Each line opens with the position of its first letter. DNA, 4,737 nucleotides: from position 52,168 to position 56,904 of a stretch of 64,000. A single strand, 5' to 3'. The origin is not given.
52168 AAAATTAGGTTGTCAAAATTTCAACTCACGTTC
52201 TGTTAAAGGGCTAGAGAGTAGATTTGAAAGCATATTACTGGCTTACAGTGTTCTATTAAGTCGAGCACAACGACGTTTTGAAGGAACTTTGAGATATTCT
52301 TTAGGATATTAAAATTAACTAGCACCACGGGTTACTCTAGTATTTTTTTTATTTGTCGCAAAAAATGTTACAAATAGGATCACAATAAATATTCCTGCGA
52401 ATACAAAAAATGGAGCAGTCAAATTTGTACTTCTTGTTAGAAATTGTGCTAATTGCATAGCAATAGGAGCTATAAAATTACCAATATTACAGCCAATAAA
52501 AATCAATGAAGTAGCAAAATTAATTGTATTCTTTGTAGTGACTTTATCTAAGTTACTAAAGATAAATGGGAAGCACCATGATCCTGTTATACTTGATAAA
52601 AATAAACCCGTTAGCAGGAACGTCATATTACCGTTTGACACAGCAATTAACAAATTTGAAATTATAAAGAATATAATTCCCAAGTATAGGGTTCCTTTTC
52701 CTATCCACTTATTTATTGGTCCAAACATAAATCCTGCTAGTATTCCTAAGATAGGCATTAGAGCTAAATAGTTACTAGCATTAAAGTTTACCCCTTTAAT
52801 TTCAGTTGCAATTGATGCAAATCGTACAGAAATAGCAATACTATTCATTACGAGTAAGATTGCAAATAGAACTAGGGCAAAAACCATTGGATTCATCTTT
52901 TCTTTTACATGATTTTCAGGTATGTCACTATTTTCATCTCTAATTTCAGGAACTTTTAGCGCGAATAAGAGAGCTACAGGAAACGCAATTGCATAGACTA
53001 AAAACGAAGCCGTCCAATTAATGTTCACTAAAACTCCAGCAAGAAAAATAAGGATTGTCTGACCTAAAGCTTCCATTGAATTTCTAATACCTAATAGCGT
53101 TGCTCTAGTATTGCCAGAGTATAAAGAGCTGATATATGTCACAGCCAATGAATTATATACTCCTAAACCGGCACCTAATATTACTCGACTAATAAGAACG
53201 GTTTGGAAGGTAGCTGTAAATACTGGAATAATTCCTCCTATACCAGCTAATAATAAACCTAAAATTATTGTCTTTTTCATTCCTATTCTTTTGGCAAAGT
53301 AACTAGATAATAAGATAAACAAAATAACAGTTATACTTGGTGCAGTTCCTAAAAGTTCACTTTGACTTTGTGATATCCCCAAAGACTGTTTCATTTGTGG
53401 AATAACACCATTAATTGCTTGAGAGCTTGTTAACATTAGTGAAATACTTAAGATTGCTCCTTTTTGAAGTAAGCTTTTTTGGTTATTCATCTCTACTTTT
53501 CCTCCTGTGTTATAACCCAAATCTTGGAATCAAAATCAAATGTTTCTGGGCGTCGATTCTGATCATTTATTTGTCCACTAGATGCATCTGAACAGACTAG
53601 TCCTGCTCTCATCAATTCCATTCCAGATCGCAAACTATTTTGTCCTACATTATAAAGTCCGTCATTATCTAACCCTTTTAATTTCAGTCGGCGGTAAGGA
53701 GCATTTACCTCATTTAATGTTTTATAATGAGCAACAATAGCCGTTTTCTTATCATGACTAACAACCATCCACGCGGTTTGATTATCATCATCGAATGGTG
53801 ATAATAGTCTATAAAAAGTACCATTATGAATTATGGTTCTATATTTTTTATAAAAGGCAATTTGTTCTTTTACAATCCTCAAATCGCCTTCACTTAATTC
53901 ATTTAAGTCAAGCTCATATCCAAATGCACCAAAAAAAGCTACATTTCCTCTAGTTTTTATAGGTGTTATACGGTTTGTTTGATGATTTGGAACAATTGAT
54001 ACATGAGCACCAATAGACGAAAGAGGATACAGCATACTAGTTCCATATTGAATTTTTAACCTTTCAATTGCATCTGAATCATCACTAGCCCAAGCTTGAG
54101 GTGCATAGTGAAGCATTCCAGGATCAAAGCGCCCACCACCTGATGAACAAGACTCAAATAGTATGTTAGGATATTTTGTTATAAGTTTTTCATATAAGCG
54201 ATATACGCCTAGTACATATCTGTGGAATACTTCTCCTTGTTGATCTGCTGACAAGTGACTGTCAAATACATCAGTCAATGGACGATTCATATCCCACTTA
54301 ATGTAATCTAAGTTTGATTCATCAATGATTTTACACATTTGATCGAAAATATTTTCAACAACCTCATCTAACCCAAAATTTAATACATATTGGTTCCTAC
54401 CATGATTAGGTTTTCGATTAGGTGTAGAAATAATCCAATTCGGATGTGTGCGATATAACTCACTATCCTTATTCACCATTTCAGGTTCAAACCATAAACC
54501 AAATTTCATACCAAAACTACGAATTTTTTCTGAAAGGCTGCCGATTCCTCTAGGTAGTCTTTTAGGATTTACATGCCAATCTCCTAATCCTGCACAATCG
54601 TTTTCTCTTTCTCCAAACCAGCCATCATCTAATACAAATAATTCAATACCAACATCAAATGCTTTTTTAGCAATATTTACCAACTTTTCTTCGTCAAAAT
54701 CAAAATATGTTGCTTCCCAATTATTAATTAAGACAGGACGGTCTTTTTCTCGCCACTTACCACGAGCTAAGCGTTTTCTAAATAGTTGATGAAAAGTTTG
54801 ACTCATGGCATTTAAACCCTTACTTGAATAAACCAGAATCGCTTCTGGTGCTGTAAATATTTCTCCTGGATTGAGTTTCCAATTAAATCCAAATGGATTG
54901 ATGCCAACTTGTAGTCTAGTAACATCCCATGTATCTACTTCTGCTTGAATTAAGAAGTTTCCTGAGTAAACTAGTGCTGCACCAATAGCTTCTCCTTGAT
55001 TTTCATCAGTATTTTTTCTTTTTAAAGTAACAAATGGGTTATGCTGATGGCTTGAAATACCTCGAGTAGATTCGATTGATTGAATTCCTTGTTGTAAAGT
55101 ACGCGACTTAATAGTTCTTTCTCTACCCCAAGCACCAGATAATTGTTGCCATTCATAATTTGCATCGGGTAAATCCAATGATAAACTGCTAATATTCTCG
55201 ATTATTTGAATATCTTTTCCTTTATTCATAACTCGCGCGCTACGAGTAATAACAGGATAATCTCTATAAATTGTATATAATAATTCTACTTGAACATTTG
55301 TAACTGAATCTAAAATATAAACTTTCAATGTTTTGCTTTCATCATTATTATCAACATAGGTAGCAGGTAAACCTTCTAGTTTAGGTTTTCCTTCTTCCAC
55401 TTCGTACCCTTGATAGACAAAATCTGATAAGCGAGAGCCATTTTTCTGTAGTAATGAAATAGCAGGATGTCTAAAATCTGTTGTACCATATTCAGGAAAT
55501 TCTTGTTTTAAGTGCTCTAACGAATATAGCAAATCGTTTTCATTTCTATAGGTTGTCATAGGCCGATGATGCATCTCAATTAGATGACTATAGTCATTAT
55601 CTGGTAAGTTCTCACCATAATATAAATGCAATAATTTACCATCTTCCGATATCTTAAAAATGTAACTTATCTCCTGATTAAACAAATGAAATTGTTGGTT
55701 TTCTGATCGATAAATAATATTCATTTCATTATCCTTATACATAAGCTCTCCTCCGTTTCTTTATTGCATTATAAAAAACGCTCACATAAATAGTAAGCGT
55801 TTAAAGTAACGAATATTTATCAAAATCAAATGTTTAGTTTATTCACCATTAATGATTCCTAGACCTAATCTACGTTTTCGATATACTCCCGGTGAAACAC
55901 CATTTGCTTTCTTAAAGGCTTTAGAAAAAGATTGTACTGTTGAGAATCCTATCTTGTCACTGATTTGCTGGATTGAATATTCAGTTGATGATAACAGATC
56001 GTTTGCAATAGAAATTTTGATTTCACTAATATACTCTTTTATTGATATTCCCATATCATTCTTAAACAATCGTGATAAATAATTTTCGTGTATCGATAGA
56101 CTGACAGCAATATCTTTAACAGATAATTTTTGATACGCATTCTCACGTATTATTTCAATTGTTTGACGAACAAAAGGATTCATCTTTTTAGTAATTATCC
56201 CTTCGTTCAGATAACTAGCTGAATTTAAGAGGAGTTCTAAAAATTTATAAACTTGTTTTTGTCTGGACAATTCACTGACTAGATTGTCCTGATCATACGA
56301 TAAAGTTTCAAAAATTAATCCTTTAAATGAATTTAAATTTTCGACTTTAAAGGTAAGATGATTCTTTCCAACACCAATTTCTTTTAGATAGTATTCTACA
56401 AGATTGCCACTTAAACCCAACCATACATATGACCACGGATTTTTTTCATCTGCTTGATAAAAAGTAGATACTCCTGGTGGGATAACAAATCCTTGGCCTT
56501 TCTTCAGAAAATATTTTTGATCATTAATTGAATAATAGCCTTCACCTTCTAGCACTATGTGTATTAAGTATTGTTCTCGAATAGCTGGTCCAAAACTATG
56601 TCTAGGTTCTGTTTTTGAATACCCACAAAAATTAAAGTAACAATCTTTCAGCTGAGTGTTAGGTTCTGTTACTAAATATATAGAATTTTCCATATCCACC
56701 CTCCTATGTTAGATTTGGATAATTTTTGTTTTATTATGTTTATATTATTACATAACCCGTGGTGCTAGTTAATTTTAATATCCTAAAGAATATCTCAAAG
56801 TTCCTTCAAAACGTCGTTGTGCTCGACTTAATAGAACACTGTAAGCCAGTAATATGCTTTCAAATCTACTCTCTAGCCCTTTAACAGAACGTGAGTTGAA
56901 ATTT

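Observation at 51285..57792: Composite transposon of inverted IS982-family copies carrying a raffinose/alpha-galactosidase cluster, flanked by an 8-bp duplication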

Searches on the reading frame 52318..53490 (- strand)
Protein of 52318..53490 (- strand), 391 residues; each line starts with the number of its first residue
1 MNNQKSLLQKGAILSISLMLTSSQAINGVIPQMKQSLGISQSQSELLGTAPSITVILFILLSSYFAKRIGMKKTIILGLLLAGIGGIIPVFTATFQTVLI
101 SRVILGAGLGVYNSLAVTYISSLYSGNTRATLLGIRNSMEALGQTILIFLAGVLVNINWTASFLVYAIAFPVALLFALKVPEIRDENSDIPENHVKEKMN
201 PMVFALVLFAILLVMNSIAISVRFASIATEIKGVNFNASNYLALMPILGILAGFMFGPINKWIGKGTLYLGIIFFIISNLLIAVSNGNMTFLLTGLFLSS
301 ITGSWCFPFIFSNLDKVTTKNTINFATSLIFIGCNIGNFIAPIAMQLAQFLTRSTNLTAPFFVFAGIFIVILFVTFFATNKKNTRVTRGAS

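Call 6: search_protein_families(library=pfam, proteins=[window:52318-53490:-], max_evalue=0.01)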
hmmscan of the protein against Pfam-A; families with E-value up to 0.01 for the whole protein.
window:52318-53490:- (391 aa): 4 families
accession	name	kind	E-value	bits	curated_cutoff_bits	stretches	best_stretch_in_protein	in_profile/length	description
PF07690.21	MFS_1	-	1.4e-44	152.9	33.4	2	14-342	3-347/347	Major Facilitator Superfamily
PF00083.30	Sugar_tr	-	2.3e-06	27.2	22.3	1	40-178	44-189/452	Sugar (and other) transporter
PF13347.12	MFS_2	-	6.6e-05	22.1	27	1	37-117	255-336/427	MFS/sugar transport protein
PF03137.26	OATP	-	0.00046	19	25.8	1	17-90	11-84/545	Organic Anion Transporter Polypeptide (OATP) family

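Call 45: search_protein_families(library=ncbifam, proteins=[window:52318-53490:-], max_evalue=0.00001)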
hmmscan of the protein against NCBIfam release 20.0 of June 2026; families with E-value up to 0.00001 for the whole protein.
window:52318-53490:- (391 aa): 11 families
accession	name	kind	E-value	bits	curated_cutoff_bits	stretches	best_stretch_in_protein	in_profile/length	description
TIGR00880.1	2_A_01_02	superfamily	3.5e-13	49.9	131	2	54-177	10-134/141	multidrug resistance protein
NF053757.1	BclibactTpBcbE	equivalog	2.8e-12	46.3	600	1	12-191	6-192/394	bacillibactin exporter BcbE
TIGR00893.1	2A0114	subfamily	3.6e-12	45.9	395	1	31-182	18-170/399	D-galactonate transporter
TIGR00896.1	CynX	subfamily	6.4e-11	41.9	406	1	25-255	18-251/355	CynX/NimT family MFS transporter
TIGR00895.1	2A0115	subfamily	9.3e-11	41.3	418.55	1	24-182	34-194/398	aromatic acid/H+ symport family MFS transporter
TIGR00879.1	SP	subfamily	3.6e-09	35.7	237.8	1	36-181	95-245/510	sugar porter family MFS transporter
TIGR00881.1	2A0104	subfamily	4.5e-09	35.8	407.75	1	25-178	13-169/379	phosphoglycerate transporter protein PgtP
NF040895.2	MFS_effux_SdrM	equivalog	5.1e-08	32.5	550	1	23-230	22-228/441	multidrug efflux MFS transporter SdrM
NF033135.1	cmx_cmrA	equivalog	1.4e-06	27.7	400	1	15-370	11-368/374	Cmx/CmrA family chloramphenicol efflux MFS transporter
NF012176.0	tet_MFS_38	exception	2.2e-06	27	925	1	38-179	45-185/450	tetracycline efflux MFS transporter Tet(38)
NF008654.0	PRK11652.1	equivalog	3.8e-06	26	479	0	29-211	31-218/397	multidrug efflux MFS transporter EmrD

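Call 63: find_related_loci(query=window:52318-53490:-, collection=genome_contigs, flank=6000)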
Query window:52318-53490:- (391 aa) in genome_contigs; peptide patterns used: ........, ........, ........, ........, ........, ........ (x = any residue, [..] = any of these).
139 stretches matched a pattern; 2 encode a relative of the query (tblastn E <= 1e-3); 2 distinct loci.
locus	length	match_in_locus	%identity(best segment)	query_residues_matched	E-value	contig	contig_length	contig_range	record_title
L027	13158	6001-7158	95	1-386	0e+0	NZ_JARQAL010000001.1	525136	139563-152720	Enterococcus asini strain P56-2 NODE_1_length_525136_cov_216.553999, whole genome shotgun sequence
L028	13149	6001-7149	73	1-385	4e-173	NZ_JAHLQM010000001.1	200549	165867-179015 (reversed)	Amphibacillus sp. MSJ-3 LDH-m-3_ctg0007, whole genome shotgun sequence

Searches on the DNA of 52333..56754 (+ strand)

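Call 16: search_dna_similar(query=window:52333-56754:+, collection=plasmids, mode=near, max_rows=60, rows=spread)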
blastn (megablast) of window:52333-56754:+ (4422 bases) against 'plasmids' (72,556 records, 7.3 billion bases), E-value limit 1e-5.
Records with a match: 119; places in all: 123; records where one place covers at least 80% of the query: 119.
Best place of each record, by identity: >=99% 109; 95-99% 10.
By first word of the organism name: Enterococcus 118; Lactococcus 1.
By predicted mobility (MOB-suite, as given by PLSDB): conjugative 72; non-mobilizable 33; mobilizable 14.
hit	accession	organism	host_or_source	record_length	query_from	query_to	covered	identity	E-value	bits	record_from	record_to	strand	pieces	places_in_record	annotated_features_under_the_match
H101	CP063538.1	Enterococcus faecium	Homo sapiens,rectal swab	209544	1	4422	100%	100.0%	0e+0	8174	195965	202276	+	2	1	alpha-galactosidase | MFS transporter | IS200/IS605-like element ISEfa4 family transposase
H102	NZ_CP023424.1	Enterococcus faecium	Homo sapiens,blood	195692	1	4422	100%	100.0%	0e+0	8167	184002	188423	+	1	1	alpha-galactosidase | MFS transporter | AraC family transcriptional regulator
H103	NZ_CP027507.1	Enterococcus faecium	Homo sapiens,not_blood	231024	1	4422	100%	100.0%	0e+0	8167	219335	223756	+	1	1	alpha-galactosidase | MFS transporter | AraC family transcriptional regulator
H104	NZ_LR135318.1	Enterococcus faecium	-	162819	1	4422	100%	100.0%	0e+0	8167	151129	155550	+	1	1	alpha-galactosidase | MFS transporter | AraC family transcriptional regulator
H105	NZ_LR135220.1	Enterococcus faecium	-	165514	1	4422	100%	100.0%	0e+0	8167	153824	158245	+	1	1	alpha-galactosidase | MFS transporter | AraC family transcriptional regulator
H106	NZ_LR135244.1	Enterococcus faecium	-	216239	1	4422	100%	100.0%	0e+0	8167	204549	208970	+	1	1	alpha-galactosidase | MFS transporter | AraC family transcriptional regulator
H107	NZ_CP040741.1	Enterococcus faecium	Homo sapiens,urine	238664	1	4422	100%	100.0%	0e+0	8167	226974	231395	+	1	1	alpha-galactosidase | MFS transporter | AraC family transcriptional regulator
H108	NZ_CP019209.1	Enterococcus faecium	Homo sapiens,Rectal swab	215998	1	4422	100%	100.0%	0e+0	8167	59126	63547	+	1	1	alpha-galactosidase | MFS transporter | AraC family transcriptional regulator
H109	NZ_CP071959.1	Enterococcus faecium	Homo sapiens,blood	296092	1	4422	100%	100.0%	0e+0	8167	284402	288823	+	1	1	alpha-galactosidase | MFS transporter | AraC family transcriptional regulator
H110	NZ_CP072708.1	Enterococcus faecium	Homo sapiens,blood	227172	1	4422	100%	100.0%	0e+0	8167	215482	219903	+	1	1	alpha-galactosidase | MFS transporter | AraC family transcriptional regulator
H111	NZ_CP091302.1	Enterococcus faecium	Homo sapiens,Fecal Swap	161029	1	4422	100%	100.0%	0e+0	8167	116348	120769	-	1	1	alpha-galactosidase | MFS transporter | AraC family transcriptional regulator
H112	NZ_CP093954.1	Enterococcus faecium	Homo sapiens,urine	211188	1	4422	100%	100.0%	0e+0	8167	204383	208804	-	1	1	alpha-galactosidase | MFS transporter | AraC family transcriptional regulator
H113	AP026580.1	Enterococcus faecium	Homo sapiens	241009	1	4422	100%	100.0%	0e+0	8167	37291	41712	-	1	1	alpha-galactosidase | MFS transporter | AraC family transcriptional regulator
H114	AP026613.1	Enterococcus faecium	Homo sapiens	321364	1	4422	100%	100.0%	0e+0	8167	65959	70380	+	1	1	alpha-galactosidase | MFS transporter | AraC family transcriptional regulator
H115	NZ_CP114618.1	Enterococcus faecium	Homo sapiens,urine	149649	1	4422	100%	100.0%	0e+0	8167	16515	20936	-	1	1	alpha-galactosidase | MFS transporter | AraC family transcriptional regulator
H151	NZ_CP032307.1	Enterococcus faecium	Chinese sausages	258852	1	4422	100%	97.5%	0e+0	7552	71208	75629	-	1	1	alpha-galactosidase | MFS transporter | AraC family transcriptional regulator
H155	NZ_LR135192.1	Enterococcus faecium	-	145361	1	4422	100%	96.9%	0e+0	7408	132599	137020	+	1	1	alpha-galactosidase | MFS transporter | AraC family transcriptional regulator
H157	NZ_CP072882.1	Enterococcus faecium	stream/river surface water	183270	1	4422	100%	96.1%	0e+0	7203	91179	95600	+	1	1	alpha-galactosidase | MFS transporter | AraC family transcriptional regulator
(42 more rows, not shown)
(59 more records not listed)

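Call 17: get_annotated_region(hit=H157, flank=4000)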
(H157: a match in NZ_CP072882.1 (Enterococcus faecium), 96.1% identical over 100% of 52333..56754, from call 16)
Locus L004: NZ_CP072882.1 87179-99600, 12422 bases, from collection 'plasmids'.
description: Enterococcus faecium strain F39 plasmid pF39_1, complete sequence
organism: Enterococcus faecium (NCBI taxid 1352)
taxonomy: Bacteria; Bacillota; Bacilli; Lactobacillales; Enterococcaceae; Enterococcus; Enterococcus faecium
host: -; source: stream/river surface water; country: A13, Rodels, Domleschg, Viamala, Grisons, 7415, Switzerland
typing (MOB-suite, as given by PLSDB): non-mobilizable; replicon rep_cluster_893
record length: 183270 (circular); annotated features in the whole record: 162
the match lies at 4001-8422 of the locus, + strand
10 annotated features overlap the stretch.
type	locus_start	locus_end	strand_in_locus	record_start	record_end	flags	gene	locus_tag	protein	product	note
CDS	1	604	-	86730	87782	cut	-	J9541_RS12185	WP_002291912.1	PTS sugar transporter subunit IIC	-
CDS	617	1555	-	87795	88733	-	-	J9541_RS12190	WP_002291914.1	2-dehydropantoate 2-reductase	GO:0015940 - pantothenate biosynthetic process [Evidence IEA]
CDS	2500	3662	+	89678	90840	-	-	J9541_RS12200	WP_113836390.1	IS3 family transposase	-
CDS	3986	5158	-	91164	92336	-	-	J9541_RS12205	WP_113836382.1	MFS transporter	GO:0055085 - transmembrane transport [Evidence IEA]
CDS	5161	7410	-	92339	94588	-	-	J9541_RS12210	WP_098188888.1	alpha-galactosidase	-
CDS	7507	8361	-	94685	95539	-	-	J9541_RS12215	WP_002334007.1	AraC family transcriptional regulator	-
CDS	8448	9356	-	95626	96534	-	-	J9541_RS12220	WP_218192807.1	IS982-like element ISEfm1 family transposase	-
CDS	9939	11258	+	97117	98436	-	-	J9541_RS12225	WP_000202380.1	IS1380-like element IS1678 family transposase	-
CDS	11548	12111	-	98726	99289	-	-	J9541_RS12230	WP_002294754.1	restriction endonuclease subunit S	GO:0006304 - DNA modification [Evidence IEA]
CDS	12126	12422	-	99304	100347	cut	-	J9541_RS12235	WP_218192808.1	hypothetical protein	-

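Call 18: get_annotated_region(hit=H155, flank=4000)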
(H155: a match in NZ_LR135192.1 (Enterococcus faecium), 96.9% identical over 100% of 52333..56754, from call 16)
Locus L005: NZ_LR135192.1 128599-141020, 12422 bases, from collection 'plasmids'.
description: Enterococcus faecium isolate E4438 plasmid 2
organism: Enterococcus faecium (NCBI taxid 1352)
taxonomy: Bacteria; Bacillota; Bacilli; Lactobacillales; Enterococcaceae; Enterococcus; Enterococcus faecium
host: -; source: -; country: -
typing (MOB-suite, as given by PLSDB): conjugative; replicon rep_cluster_893; relaxase MOBP; mating-pair formation MPF_T
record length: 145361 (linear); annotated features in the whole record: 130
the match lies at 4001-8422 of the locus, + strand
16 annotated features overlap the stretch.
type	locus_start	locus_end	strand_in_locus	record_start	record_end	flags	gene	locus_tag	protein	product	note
CDS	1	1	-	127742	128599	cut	-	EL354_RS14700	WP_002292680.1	ParA family protein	-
CDS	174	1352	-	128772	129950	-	-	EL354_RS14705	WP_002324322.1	IS256-like element ISEfm2 family transposase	GO:0006313 - DNA transposition [Evidence IEA]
CDS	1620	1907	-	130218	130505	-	-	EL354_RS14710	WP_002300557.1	type II toxin-antitoxin system RelE/ParE family toxin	-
CDS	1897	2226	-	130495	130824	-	-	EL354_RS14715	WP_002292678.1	AbrB family transcriptional regulator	-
CDS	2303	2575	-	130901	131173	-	-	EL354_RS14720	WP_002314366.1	Txe/YoeB family addiction module toxin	GO:0008219 - cell death [Evidence IEA]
CDS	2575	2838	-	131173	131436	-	-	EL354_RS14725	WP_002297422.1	type II toxin-antitoxin system Phd/YefM family antitoxin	-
CDS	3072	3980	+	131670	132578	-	-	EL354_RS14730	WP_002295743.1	IS982-like element ISEfm1 family transposase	GO:0006313 - DNA transposition [Evidence IEA]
CDS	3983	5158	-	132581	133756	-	-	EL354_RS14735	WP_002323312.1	MFS transporter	GO:0055085 - transmembrane transport [Evidence IEA]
CDS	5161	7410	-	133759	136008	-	-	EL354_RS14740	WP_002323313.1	alpha-galactosidase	-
CDS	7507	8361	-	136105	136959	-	-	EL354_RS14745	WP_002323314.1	AraC family transcriptional regulator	-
CDS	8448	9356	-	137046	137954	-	-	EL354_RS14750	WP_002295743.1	IS982-like element ISEfm1 family transposase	GO:0006313 - DNA transposition [Evidence IEA]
CDS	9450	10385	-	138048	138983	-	-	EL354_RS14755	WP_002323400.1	hypothetical protein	-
CDS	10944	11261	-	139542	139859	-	-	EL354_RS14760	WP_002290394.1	type II toxin-antitoxin system RelE/ParE family toxin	GO:0030541 - plasmid partitioning [Evidence IEA]; GO:0051290 - protein heterotetramerization [Evidence IEA]; GO:0009432 ...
CDS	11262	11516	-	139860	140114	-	-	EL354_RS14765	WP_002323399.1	hypothetical protein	-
CDS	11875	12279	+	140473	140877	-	tnpA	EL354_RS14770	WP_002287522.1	IS200/IS605-like element ISEfa4 family transposase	GO:0006313 - DNA transposition [Evidence IEA]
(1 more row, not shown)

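Call 19: get_annotated_region(hit=H151, flank=4000)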
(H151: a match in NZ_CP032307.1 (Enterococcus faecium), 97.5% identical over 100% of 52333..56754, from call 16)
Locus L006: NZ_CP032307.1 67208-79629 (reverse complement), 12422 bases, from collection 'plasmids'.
description: Enterococcus faecium strain HY07 plasmid unnamed2, complete sequence
organism: Enterococcus faecium (NCBI taxid 1352)
taxonomy: Bacteria; Bacillota; Bacilli; Lactobacillales; Enterococcaceae; Enterococcus; Enterococcus faecium
host: -; source: Chinese sausages; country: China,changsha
typing (MOB-suite, as given by PLSDB): conjugative; replicon Inc18,rep_cluster_893; relaxase MOBP; mating-pair formation MPF_T
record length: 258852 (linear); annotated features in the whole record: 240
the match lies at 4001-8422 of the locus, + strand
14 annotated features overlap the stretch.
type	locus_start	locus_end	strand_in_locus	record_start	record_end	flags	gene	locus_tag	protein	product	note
CDS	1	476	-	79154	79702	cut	-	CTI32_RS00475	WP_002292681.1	hypothetical protein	-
CDS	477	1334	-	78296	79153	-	-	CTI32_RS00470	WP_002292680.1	ParA family protein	-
CDS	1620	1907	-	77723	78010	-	-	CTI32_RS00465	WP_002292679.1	type II toxin-antitoxin system mRNA interferase toxin, RelE/StbE family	-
CDS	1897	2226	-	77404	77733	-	-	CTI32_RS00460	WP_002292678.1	AbrB family transcriptional regulator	-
CDS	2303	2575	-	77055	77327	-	-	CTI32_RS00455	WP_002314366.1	Txe/YoeB family addiction module toxin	GO:0008219 - cell death [Evidence IEA]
CDS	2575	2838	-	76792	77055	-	-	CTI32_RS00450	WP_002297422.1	type II toxin-antitoxin system Phd/YefM family antitoxin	-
CDS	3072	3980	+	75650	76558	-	-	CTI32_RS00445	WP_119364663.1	IS982-like element ISEfm1 family transposase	GO:0006313 - DNA transposition [Evidence IEA]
CDS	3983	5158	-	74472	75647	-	-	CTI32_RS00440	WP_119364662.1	MFS transporter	GO:0055085 - transmembrane transport [Evidence IEA]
CDS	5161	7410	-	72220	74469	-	-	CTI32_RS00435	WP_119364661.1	alpha-galactosidase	-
CDS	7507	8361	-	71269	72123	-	-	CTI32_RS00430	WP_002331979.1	AraC family transcriptional regulator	-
CDS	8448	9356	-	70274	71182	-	-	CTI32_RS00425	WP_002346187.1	IS982-like element ISEfm1 family transposase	GO:0006313 - DNA transposition [Evidence IEA]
CDS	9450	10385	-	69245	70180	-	-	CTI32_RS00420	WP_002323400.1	hypothetical protein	-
CDS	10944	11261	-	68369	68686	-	-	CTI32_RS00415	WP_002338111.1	type II toxin-antitoxin system RelE/ParE family toxin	GO:0030541 - plasmid partitioning [Evidence IEA]; GO:0051290 - protein heterotetramerization [Evidence IEA]; GO:0009432 ...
CDS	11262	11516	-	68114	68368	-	-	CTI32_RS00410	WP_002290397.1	AbrB family transcriptional regulator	-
